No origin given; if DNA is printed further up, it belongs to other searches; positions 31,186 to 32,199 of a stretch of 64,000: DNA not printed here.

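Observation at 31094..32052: Protein built from 4-5 tandem transposase-type HTH domains, wedged between rpoD and fabF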

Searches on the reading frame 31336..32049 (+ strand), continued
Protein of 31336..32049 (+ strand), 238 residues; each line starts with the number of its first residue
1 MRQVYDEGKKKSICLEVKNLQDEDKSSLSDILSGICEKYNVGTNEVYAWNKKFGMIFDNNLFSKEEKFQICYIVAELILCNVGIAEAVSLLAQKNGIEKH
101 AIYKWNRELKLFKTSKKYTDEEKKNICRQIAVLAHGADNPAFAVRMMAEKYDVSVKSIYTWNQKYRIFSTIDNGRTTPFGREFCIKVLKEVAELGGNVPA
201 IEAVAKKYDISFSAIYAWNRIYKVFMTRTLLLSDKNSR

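Call 41: search_protein_families(library=pfam, alignment_id=A3, max_evalue=0.01)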
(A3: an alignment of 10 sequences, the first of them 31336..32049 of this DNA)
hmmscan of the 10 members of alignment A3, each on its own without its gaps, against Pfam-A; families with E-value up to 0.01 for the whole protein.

A. member 1, window:31336-32049:+ (238 aa): 4 families
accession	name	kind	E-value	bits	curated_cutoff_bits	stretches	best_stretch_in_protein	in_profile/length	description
PF01527.26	HTH_Tnp_1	-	6.4e-12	46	24.1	1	114-166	3-48/75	Transposase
PF01476.26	LysM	-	3.1e-08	33.9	20.9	0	203-221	11-29/43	LysM domain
PF13518.12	HTH_28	-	3e-06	27.6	25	0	186-222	4-36/52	Helix-turn-helix domain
PF14549.12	P22_Cro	-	0.0061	16.8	30.2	0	201-218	12-29/60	DNA-binding transcriptional regulator Cro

B. families by the number of members that match (of 10 scanned): 23 families
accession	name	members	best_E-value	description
PF01527.26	HTH_Tnp_1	10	7.8e-14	Transposase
PF01476.26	LysM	10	4.4e-09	LysM domain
PF13518.12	HTH_28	10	1.2e-08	Helix-turn-helix domain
PF13411.12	MerR_1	6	7e-09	MerR HTH family regulatory protein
PF00376.29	MerR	5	2.9e-05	MerR family regulatory protein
PF13309.12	HTH_22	4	1e-05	HTH domain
PF13384.12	HTH_23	4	0.00027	Homeodomain-like domain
PF09607.16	BrkDBD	3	2.9e-06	Brinker DNA-binding domain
PF13551.12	HTH_29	3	0.00019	Winged helix-turn helix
PF01257.25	2Fe-2S_thioredx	3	0.001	Thioredoxin-like [2Fe-2S] ferredoxin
PF12728.13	HTH_17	2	0.00033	Helix-turn-helix domain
PF14549.12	P22_Cro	2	0.0059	DNA-binding transcriptional regulator Cro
PF06056.18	Terminase_5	1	0.0001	Putative ATPase subunit of terminase (gpP-like)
PF13022.12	HTH_Tnp_1_2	1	0.00054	Helix-turn-helix of insertion element transposase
PF20659.2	MS_C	1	0.002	Malate synthase, C-terminal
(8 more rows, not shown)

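Call 48: find_encoding_contigs(protein=P0012, flank=6000, max_places=3)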
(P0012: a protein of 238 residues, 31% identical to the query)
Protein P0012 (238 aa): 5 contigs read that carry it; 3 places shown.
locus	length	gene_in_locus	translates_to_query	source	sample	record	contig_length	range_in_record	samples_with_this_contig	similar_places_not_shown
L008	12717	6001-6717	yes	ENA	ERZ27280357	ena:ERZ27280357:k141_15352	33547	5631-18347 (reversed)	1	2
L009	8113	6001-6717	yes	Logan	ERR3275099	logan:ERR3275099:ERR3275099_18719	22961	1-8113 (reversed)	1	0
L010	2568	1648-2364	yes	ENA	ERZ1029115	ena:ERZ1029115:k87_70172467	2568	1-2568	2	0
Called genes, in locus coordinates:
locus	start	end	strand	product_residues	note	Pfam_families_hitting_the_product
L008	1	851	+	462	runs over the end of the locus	-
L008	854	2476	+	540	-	-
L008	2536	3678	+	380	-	-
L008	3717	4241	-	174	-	PF00825:Ribonuclease_P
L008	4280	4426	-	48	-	PF00468:Ribosomal_L34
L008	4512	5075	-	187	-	-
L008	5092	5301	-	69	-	-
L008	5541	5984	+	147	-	-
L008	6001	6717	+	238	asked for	PF04218:CENP-B_N (faint), PF28167:StbA-like (faint), PF13518:HTH_28 (faint), PF00376:MerR (faint)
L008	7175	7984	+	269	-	PF01544:CorA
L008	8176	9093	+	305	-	PF09925:DUF2157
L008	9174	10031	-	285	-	PF00535:Glycos_transf_2, PF10111:Glyco_tranf_2_2, PF13506:Glyco_transf_21 (weak), PF13641:Glyco_tranf_2_3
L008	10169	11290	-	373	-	-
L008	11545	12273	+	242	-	PF01643:Acyl-ACP_TE, PF13279:4HBT_2 (faint), PF20791:Acyl-ACP_TE_C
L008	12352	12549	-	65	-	-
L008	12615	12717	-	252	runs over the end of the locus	PF00121:TIM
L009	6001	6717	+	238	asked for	PF04218:CENP-B_N (faint), PF28167:StbA-like (faint), PF13518:HTH_28 (faint), PF00376:MerR (faint)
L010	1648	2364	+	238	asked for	PF04218:CENP-B_N (faint), PF28167:StbA-like (faint), PF13518:HTH_28 (faint), PF00376:MerR (faint)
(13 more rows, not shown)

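Call 49: find_encoding_contigs(protein=P0014, flank=6000, max_places=3)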
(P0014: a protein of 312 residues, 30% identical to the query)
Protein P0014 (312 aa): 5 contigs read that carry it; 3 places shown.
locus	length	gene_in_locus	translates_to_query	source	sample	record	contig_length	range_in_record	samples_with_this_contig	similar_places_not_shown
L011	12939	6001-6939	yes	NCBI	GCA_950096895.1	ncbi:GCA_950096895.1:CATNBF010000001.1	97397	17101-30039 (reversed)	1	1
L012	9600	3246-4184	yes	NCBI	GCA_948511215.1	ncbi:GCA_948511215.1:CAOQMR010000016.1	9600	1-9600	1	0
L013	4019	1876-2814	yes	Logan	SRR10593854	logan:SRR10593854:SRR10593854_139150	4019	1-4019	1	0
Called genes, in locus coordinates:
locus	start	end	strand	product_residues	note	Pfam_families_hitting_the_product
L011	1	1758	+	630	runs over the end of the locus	PF13191:AAA_16 (faint), PF00004:AAA, PF17862:AAA_lid_3, PF01434:Peptidase_M41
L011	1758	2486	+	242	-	PF00753:Lactamase_B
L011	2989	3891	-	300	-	PF01261:AP_endonuc_2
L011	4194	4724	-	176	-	PF13302:Acetyltransf_3, PF13420:Acetyltransf_4 (weak), PF00583:Acetyltransf_1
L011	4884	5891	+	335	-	PF00149:Metallophos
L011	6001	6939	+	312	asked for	PF01527:HTH_Tnp_1 (faint), PF09607:BrkDBD (faint), PF13384:HTH_23 (faint), PF13518:HTH_28 (faint), PF22798:DUF5817_CT (faint)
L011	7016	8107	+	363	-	PF02275:CBAH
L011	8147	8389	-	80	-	-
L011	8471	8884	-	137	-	-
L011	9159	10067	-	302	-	PF03330:DPBB_1, PF05036:SPOR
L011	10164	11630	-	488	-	PF03023:MurJ, PF01554:MatE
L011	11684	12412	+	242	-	PF13512:TPR_18, PF13525:YfiO, PF13174:TPR_6 (faint), PF13432:TPR_16 (faint)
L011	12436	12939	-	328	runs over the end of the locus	PF00383:dCMP_cyt_deam_1, PF14437:MafB19-deam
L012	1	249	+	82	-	?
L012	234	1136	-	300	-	PF01261:AP_endonuc_2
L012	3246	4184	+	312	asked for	PF01527:HTH_Tnp_1 (faint), PF09607:BrkDBD (faint), PF13384:HTH_23 (faint), PF13518:HTH_28 (faint), PF22798:DUF5817_CT (faint)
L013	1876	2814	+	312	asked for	PF01527:HTH_Tnp_1 (faint), PF09607:BrkDBD (faint), PF13384:HTH_23 (faint), PF13518:HTH_28 (faint), PF22798:DUF5817_CT (faint)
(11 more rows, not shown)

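Call 50: list_cluster_members(proteins=[P0057, P0059, P0014, P0001, P0004, P0006])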
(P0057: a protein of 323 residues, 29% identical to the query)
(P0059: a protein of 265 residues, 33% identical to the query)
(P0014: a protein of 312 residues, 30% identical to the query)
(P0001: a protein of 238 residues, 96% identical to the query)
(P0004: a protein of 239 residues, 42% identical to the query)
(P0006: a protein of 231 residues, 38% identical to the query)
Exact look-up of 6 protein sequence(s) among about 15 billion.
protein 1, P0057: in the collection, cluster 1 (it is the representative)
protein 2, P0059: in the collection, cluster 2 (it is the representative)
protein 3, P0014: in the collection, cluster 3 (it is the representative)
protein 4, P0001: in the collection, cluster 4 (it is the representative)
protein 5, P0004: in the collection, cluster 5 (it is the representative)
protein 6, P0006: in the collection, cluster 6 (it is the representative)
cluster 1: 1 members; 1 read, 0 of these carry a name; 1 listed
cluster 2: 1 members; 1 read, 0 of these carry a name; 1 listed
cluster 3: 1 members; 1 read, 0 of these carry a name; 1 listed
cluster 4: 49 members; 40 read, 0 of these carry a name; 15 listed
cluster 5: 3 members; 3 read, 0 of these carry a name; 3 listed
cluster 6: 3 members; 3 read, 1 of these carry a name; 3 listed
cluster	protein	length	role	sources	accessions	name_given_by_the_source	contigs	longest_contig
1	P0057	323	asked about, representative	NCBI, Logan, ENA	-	-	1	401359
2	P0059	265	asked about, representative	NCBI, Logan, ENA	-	-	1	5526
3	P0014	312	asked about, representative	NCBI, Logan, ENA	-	-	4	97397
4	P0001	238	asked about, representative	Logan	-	-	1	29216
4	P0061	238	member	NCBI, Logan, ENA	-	-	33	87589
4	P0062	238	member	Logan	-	-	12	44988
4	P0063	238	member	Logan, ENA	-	-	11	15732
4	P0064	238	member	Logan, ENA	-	-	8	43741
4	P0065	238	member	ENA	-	-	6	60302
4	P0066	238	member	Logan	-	-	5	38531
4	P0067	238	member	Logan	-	-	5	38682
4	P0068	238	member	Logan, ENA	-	-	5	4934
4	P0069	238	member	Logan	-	-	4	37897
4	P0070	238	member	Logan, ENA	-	-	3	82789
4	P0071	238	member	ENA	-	-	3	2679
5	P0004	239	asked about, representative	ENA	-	-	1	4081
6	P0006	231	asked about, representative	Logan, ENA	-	-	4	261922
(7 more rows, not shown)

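Call 53: find_encoding_contigs(protein=P0004, flank=5000, max_places=3)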
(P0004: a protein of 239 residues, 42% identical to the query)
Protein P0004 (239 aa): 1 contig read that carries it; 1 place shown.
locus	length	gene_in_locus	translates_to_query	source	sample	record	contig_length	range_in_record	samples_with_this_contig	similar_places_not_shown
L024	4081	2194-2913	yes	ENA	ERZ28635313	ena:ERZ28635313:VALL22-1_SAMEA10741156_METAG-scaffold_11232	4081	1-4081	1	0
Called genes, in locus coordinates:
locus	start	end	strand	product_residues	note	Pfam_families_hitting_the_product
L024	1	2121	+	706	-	?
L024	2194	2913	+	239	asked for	PF01527:HTH_Tnp_1 (faint)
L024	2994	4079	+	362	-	?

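Call 54: find_encoding_contigs(protein=P0060, flank=5000, max_places=3)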
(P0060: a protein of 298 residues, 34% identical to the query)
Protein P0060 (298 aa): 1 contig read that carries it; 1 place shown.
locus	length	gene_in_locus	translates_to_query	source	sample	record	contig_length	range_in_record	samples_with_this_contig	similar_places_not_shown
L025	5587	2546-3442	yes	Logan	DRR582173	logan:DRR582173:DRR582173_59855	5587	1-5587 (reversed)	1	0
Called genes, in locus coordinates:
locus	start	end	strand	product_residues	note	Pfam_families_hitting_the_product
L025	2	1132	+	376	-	?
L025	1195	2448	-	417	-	-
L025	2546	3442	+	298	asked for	PF01527:HTH_Tnp_1 (faint), PF13518:HTH_28 (faint)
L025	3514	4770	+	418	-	PF00109:ketoacyl-synt, PF02801:Ketoacyl-synt_C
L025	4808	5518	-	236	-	-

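Call 65: search_protein_families(library=phrogs, proteins=[window:31336-32049:+], max_evalue=0.01)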
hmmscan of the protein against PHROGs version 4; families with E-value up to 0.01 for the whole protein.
window:31336-32049:+ (238 aa): 5 families
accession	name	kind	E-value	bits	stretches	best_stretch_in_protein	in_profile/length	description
phrog_151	-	integration and excision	1.7e-07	31.1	1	30-170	24-173/582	transposase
phrog_1553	-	integration and excision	1.3e-06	28.9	0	203-221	9-27/65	excisionase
phrog_409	-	transcription regulation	0.0015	20.1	0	90-119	29-58/127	transcriptional regulator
phrog_12251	-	unknown function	0.0042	17.8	0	50-160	110-213/224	-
phrog_17819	-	unknown function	0.0058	17.4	0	142-166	23-47/60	-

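Call 66: search_protein_families(library=padloc, proteins=[window:31336-32049:+], max_evalue=0.01)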
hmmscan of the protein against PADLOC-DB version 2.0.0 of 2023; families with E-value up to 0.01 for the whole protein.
window:31336-32049:+ (238 aa): 2 families
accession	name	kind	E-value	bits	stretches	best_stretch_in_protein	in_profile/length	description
PDLC04133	mad1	-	4.5e-06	24.9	0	143-176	7-39/60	mads_1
PDLC03678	HEase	-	0.0058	14.3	0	136-165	123-152/266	homing endonuclease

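Call 69: find_encoding_contigs(protein=P0063, flank=3000, max_places=4)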
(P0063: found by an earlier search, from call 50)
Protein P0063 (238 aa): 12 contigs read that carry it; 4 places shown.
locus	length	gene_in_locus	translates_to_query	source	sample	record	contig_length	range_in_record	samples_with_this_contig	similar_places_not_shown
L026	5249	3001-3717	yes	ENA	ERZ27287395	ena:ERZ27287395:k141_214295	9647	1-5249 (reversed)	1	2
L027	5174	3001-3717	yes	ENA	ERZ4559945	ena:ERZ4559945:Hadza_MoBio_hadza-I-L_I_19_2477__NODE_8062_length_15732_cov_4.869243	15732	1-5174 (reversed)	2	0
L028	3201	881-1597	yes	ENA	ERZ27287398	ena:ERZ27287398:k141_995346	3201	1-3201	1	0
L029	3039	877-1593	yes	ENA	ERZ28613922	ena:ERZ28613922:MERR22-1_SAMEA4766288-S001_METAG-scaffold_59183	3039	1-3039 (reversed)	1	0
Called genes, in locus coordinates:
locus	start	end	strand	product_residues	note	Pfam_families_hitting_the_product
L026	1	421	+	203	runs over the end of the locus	PF06242:TrcR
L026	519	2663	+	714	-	PF03979:Sigma70_r1_1 (weak), PF00140:Sigma70_r1_2, PF04546:Sigma70_ner, PF04542:Sigma70_r2, PF04539:Sigma70_r3, PF04545:Sigma70_r4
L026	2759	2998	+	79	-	-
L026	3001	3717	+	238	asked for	PF01527:HTH_Tnp_1 (faint), PF01476:LysM (faint), PF13518:HTH_28 (faint)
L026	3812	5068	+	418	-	PF00109:ketoacyl-synt, PF00108:Thiolase_N (faint), PF02801:Ketoacyl-synt_C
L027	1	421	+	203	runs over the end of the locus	PF06242:TrcR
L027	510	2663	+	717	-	PF03979:Sigma70_r1_1 (weak), PF00140:Sigma70_r1_2, PF04546:Sigma70_ner, PF04542:Sigma70_r2, PF04539:Sigma70_r3, PF04545:Sigma70_r4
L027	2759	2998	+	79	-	-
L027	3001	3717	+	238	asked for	PF01527:HTH_Tnp_1 (faint), PF01476:LysM (faint), PF13518:HTH_28 (faint)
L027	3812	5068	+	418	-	PF00109:ketoacyl-synt, PF00108:Thiolase_N (faint), PF02801:Ketoacyl-synt_C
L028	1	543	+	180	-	?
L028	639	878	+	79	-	-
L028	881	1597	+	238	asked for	PF01527:HTH_Tnp_1 (faint), PF01476:LysM (faint), PF13518:HTH_28 (faint)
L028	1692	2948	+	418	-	PF00109:ketoacyl-synt, PF00108:Thiolase_N (faint), PF02801:Ketoacyl-synt_C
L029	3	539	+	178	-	?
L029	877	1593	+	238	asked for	PF01527:HTH_Tnp_1 (faint), PF01476:LysM (faint), PF13518:HTH_28 (faint)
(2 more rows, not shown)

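Call 79: search_dna_similar(query=window:31336-32049:+, collection=plasmids, mode=protein, max_evalue=0.001, max_rows=10)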
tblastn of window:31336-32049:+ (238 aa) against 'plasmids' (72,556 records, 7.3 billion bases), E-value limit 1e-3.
No match.

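Call 80: search_dna_similar(query=window:31336-32049:+, collection=phages, mode=protein, max_evalue=0.001, max_rows=10)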
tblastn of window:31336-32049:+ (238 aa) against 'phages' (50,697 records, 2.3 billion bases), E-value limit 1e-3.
No match.

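Call 87: fold_search(model_id=the predicted structure, library=viral)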
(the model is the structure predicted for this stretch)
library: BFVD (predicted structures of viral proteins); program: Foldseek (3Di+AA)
matches with E <= 10: 747; with E <= 0.001: 9
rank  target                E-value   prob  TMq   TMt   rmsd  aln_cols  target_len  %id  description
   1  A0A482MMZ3            2.7e-05  1.00  0.26  0.21  11.2       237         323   14  Endonuclease [Burkholderia phage BcepSauron]
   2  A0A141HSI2            6.4e-05  1.00  0.27  0.28  17.2       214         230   14  (no name in the UniProt tables at hand)
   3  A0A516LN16            1.2e-04  1.00  0.35  0.32   8.4       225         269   13  (no name in the UniProt tables at hand)
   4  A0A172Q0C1            3.9e-04  1.00  0.41  0.33   7.4       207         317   15  DNA mismatch endonuclease [Acinetobacter phage vB_AbaM_ME3]
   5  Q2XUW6                4.1e-04  1.00  0.25  0.21  11.6       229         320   14  (no name in the UniProt tables at hand)
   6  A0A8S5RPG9            6.3e-04  1.00  0.27  0.35  11.1       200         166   10  HTH psq-type domain-containing protein [virus sp. ctrcb4]
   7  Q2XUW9                6.3e-04  0.99  0.23  0.23  14.7       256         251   10  (no name in the UniProt tables at hand)
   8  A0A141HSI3            7.7e-04  1.00  0.35  0.22  10.3       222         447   12  (no name in the UniProt tables at hand)
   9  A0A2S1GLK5            8.9e-04  1.00  0.26  0.26  10.7       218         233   15  (no name in the UniProt tables at hand)
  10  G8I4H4                1.1e-03  1.00  0.29  0.24  10.4       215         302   15  Uncharacterized protein [Mycobacterium phage DS6A]
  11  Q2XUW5                1.1e-03  1.00  0.27  0.16  11.9       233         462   12  (no name in the UniProt tables at hand)
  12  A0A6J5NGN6            1.2e-03  1.00  0.27  0.31  12.9       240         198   10  Uncharacterized protein [uncultured Caudovirales phage]
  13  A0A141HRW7            1.2e-03  1.00  0.21  0.26  14.7       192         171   13  (no name in the UniProt tables at hand)
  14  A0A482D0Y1            1.3e-03  0.99  0.23  0.23  20.9       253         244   13  (no name in the UniProt tables at hand)
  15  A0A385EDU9            1.6e-03  1.00  0.33  0.24  11.3       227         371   10  Uncharacterized protein [Caulobacter phage CcrSC]
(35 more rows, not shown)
